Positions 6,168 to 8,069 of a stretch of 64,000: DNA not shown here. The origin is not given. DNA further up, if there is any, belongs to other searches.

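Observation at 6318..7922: Elp3 homolog (radical-SAM + GNAT) in a bacterial context, with coding-strand composition unlike its neighbours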

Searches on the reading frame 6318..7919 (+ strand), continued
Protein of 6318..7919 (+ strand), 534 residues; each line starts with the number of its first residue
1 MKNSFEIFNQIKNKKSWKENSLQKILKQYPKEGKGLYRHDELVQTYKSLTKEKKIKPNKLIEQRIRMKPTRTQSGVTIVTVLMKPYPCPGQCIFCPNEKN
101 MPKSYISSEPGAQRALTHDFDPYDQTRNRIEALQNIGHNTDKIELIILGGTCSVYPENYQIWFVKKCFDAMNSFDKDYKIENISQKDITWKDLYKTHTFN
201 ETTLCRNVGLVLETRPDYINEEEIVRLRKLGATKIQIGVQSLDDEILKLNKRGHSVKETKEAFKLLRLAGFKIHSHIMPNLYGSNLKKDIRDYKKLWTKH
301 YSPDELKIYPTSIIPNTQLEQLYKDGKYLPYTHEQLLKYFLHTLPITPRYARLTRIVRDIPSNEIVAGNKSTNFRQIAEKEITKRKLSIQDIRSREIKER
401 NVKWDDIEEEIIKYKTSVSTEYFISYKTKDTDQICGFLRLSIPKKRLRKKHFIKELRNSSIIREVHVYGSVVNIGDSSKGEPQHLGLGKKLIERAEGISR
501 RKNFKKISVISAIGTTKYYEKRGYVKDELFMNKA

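Call 70: find_encoding_contigs(protein=P0051, flank=10000, max_places=1)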
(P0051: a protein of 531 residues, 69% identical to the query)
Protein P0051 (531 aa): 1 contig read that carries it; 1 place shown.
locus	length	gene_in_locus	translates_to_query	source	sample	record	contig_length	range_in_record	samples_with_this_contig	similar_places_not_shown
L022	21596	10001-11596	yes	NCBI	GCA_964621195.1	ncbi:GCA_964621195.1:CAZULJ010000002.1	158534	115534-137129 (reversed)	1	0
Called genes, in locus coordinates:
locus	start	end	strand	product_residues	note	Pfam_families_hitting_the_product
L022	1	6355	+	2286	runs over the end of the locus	PF18998:Flg_new_2, PF25788:Ig_Rha78A_N, PF00041:fn3 (faint), PF23512:Microp_apicomplexa_8 (faint), PF28308:LBF_2017-like_N (faint), PF16656:Pur_ac_phosph_N (faint), PF25788:Ig_Rha78A_N, PF13620:CarboxypepD_reg (weak), +5 more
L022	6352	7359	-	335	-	PF00579:tRNA-synt_1b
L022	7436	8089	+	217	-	PF03167:UDG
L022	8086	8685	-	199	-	PF00334:NDK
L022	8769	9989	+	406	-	PF00890:FAD_binding_2 (weak), PF01134:GIDA (faint), PF01266:DAO (faint), PF03486:HI0933_like, PF12831:FAD_oxidored (weak), PF13450:NAD_binding_8 (weak), PF13738:Pyr_redox_3 (weak), PF22780:HI0933_like_1st, +1 more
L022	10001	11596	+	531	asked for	PF04055:Radical_SAM, PF16199:Radical_SAM_C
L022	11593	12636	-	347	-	-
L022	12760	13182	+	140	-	-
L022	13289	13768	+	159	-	PF10881:DUF2726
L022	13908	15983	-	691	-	PF17210:SdrD_B (faint), PF13620:CarboxypepD_reg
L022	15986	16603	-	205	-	PF11967:RecO_N, PF02565:RecO_C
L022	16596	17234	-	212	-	PF02397:Bac_transf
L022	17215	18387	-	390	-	PF20706:GT4-conflict, PF00534:Glycos_transf_1, PF13692:Glyco_trans_1_4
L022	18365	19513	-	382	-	PF13439:Glyco_transf_4, PF20706:GT4-conflict (weak), PF00534:Glycos_transf_1, PF13692:Glyco_trans_1_4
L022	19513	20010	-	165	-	-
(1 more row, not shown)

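Call 71: find_encoding_contigs(protein=P0083, flank=10000, max_places=1)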
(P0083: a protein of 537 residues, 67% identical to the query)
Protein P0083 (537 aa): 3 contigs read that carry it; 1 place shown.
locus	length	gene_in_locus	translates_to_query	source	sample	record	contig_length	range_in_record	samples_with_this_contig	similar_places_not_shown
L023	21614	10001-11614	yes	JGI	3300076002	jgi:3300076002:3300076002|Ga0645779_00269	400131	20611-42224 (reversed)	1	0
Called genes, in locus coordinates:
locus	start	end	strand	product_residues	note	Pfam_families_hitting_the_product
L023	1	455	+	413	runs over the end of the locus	-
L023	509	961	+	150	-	-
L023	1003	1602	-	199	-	-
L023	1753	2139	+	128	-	PF01219:DAGK_prokar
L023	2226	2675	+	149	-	-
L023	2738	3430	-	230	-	PF05552:MS_channel_1st_1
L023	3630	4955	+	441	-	-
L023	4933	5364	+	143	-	-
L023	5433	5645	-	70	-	-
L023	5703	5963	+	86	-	-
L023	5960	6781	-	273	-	-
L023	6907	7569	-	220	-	PF00702:Hydrolase, PF13419:HAD_2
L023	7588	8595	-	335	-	PF00579:tRNA-synt_1b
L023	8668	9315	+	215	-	PF03167:UDG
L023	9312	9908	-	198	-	PF00334:NDK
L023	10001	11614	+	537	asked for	PF04055:Radical_SAM, PF16199:Radical_SAM_C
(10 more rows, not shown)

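Call 72: find_encoding_contigs(protein=P0089, flank=10000, max_places=1)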
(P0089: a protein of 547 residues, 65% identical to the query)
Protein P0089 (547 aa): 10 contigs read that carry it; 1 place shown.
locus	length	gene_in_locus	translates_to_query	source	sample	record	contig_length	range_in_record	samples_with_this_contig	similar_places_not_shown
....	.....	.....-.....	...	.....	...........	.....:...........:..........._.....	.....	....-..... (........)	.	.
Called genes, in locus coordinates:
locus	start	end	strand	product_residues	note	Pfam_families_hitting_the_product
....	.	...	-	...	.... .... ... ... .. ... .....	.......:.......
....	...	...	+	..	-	-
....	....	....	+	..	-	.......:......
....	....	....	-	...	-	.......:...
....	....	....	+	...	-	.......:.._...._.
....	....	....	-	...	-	-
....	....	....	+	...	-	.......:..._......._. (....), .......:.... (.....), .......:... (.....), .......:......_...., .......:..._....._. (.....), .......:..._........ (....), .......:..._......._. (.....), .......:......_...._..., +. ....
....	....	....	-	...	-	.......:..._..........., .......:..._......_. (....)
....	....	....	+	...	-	-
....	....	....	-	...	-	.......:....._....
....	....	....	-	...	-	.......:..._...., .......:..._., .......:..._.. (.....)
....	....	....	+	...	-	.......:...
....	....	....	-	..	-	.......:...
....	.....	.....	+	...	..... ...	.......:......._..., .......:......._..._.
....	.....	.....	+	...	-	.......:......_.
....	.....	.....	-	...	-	-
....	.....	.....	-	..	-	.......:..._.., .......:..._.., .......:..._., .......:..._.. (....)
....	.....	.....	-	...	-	-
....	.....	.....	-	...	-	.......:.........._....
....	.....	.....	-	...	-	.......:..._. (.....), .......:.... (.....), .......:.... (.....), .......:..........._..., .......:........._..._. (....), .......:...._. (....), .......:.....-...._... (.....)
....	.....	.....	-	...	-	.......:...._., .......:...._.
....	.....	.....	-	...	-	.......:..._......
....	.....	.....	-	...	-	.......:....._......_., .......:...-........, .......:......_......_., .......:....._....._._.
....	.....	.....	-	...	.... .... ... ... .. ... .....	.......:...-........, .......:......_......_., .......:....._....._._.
